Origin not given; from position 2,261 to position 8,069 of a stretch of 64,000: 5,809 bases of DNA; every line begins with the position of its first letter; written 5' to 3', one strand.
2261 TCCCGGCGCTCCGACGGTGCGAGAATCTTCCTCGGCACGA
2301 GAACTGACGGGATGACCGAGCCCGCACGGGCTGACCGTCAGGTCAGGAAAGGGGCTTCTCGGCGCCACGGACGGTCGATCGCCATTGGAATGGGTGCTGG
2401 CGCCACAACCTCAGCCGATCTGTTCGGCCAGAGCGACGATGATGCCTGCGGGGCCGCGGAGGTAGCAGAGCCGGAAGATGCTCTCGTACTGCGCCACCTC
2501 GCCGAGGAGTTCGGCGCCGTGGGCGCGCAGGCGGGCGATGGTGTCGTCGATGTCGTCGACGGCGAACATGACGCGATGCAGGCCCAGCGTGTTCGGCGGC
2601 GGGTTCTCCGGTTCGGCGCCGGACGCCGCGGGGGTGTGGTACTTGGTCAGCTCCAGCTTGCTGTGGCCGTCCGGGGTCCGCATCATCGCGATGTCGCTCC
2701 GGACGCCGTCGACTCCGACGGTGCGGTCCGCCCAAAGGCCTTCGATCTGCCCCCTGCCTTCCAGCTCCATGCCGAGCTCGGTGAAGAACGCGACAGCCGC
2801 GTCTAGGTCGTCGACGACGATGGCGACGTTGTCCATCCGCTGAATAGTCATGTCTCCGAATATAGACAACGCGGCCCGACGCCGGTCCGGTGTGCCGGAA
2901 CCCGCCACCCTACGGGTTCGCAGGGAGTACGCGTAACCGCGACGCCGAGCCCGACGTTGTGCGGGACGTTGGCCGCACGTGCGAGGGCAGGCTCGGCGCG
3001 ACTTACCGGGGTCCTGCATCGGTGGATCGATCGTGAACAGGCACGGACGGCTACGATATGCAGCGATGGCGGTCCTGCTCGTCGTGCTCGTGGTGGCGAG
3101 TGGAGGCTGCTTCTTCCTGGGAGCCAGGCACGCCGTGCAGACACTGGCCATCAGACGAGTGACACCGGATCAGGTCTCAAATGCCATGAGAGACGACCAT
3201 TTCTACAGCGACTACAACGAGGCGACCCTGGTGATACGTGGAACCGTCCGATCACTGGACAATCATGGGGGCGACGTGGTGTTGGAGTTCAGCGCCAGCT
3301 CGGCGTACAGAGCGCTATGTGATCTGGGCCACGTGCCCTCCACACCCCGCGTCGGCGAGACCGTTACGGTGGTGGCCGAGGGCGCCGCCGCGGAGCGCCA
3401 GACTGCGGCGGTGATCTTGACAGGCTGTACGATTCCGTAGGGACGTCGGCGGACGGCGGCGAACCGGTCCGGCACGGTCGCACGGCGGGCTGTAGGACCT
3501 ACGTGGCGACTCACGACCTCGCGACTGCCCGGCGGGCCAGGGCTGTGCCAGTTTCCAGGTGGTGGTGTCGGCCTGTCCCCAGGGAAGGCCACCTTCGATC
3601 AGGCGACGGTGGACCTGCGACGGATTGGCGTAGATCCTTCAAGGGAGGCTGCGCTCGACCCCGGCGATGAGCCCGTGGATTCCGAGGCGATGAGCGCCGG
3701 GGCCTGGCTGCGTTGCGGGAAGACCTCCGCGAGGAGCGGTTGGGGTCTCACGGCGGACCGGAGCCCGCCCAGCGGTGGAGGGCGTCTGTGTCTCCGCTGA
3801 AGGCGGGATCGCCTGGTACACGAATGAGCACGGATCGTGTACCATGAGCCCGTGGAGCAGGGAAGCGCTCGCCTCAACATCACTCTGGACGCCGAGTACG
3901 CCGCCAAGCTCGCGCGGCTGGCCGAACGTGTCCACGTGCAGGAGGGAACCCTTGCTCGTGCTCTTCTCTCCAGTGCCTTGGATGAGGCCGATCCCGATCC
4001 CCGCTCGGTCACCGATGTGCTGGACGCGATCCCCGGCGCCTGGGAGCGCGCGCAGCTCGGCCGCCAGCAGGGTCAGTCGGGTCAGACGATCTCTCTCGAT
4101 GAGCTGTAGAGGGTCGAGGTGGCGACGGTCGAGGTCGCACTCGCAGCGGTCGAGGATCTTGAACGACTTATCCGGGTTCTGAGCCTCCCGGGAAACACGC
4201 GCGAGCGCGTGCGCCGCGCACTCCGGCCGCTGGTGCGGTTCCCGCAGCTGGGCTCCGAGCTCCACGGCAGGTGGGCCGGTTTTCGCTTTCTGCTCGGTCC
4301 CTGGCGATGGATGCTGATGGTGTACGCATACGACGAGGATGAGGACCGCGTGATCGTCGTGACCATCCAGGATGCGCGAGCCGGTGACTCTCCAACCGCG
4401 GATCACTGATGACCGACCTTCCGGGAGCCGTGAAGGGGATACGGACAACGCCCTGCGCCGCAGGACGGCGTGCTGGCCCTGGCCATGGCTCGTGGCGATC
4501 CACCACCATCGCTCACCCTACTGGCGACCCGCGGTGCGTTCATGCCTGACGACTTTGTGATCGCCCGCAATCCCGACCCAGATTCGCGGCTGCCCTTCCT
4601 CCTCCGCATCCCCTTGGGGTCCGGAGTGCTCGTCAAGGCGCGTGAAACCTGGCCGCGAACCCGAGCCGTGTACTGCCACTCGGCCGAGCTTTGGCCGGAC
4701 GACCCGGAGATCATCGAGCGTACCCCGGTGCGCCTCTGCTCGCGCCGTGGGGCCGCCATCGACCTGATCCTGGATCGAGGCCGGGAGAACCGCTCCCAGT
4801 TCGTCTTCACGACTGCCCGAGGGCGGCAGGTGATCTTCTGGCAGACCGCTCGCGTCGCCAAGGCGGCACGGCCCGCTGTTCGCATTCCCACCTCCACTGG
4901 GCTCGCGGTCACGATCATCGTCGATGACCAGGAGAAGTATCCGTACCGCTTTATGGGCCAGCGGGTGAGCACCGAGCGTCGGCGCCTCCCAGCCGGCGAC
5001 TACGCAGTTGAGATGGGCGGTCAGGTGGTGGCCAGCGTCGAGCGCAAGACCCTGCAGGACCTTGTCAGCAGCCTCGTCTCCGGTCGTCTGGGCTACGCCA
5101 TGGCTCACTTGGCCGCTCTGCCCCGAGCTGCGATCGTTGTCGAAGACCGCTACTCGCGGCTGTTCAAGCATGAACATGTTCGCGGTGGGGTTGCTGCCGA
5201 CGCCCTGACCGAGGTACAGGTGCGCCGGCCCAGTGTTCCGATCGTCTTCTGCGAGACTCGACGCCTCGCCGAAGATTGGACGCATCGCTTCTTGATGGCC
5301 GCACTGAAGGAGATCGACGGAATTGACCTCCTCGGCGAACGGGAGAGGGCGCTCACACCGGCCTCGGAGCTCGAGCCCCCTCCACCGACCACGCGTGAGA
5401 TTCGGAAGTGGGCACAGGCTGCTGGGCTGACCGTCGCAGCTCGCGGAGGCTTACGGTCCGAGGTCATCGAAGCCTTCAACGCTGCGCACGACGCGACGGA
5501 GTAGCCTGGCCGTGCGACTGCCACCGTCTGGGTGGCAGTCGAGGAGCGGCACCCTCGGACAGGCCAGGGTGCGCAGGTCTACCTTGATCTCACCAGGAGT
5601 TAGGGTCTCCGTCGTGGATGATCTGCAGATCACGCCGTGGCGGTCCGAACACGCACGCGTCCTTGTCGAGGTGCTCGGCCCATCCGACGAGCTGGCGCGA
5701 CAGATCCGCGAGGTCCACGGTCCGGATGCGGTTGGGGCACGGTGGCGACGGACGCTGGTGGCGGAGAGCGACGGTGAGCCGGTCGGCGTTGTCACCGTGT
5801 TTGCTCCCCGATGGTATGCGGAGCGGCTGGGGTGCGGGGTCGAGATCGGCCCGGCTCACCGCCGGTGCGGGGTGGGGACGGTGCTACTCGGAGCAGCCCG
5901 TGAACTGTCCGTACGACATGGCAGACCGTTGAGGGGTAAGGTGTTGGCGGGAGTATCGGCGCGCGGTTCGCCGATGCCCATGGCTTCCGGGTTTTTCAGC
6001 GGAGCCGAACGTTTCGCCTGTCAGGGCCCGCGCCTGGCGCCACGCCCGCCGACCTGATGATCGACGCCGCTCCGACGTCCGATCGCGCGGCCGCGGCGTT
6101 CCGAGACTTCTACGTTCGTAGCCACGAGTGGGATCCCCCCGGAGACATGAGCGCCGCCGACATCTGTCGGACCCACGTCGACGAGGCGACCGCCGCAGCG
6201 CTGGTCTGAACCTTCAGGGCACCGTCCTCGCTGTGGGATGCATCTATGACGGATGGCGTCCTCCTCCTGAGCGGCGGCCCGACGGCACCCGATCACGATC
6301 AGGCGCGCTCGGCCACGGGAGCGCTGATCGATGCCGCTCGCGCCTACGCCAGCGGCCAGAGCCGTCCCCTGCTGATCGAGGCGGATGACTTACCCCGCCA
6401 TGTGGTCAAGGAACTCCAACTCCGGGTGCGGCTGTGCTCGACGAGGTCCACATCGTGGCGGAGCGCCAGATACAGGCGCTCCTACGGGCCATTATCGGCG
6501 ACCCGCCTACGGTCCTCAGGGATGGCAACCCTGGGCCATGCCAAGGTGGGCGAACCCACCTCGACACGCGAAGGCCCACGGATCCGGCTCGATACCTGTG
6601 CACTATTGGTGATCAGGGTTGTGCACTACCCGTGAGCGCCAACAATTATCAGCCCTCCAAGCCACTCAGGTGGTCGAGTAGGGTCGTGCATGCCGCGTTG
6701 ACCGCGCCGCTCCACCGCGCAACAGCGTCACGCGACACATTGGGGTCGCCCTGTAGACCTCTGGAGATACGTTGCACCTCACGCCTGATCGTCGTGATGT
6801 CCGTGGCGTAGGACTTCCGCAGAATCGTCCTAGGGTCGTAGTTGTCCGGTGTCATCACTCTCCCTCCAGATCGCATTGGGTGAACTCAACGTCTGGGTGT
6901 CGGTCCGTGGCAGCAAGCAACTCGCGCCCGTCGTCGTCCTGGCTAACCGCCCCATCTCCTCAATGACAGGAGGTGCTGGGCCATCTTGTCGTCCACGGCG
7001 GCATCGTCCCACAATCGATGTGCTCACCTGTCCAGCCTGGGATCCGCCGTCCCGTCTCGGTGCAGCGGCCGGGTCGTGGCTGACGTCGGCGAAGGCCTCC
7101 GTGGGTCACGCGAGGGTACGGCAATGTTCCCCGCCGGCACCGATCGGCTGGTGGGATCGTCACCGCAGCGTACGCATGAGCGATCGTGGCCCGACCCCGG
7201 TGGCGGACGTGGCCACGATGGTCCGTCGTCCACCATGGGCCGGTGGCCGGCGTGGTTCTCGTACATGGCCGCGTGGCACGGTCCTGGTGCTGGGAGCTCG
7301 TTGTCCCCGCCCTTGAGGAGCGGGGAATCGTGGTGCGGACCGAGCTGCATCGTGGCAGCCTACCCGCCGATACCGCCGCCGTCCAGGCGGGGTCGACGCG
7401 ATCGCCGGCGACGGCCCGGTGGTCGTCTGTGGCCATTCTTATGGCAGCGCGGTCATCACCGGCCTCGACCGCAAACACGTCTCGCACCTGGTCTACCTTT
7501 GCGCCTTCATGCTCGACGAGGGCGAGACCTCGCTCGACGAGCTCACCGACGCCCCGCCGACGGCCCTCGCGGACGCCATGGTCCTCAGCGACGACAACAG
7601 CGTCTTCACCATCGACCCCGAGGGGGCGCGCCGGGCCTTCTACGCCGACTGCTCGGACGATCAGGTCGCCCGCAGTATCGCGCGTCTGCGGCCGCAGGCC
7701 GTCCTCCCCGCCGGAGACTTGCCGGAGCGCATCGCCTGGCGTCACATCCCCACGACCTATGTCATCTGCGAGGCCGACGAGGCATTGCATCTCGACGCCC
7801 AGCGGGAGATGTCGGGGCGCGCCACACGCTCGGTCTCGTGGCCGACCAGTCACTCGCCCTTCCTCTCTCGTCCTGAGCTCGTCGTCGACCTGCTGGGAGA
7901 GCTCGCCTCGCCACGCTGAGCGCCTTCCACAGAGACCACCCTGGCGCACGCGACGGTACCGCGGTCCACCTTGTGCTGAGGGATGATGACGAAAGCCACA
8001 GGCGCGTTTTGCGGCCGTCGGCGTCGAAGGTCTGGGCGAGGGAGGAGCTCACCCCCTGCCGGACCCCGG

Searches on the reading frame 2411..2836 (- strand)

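Call 28: search_protein_families(library=pfam, proteins=[window:2411-2836:-], max_evalue=0.001)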
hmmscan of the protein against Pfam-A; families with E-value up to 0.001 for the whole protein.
window:2411-2836:- (141 aa): 5 families
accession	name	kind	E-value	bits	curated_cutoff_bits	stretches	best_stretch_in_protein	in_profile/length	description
PF00903.31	Glyoxalase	-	5.4e-14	53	20.6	1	2-132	3-117/121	Glyoxalase/Bleomycin resistance protein/Dioxygenase superfamily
PF13669.12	Glyoxalase_4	-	1e-11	45.5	27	1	4-115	3-99/109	Glyoxalase/Bleomycin resistance protein/Dioxygenase superfamily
PF13468.12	Glyoxalase_3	-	4.3e-07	30.6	25.1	1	2-109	2-101/176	Glyoxalase-like domain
PF22677.2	Ble-like_N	-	5.8e-05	23.2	24.5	1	3-24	4-26/41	Bleomycin resistance protein-like N-terminal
PF18029.7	Glyoxalase_6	-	6.5e-05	24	23.6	1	6-131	2-100/106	Glyoxalase-like domain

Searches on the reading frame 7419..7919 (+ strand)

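Call 28: search_protein_families(library=pfam, proteins=[window:7419-7919:+], max_evalue=0.001)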
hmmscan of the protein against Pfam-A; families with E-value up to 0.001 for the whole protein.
window:7419-7919:+ (166 aa): 1 family
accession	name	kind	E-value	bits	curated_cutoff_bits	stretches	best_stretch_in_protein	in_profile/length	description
PF12697.13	Abhydrolase_6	-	1.3e-14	55.8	26.3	1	2-157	69-216/217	Alpha/beta hydrolase family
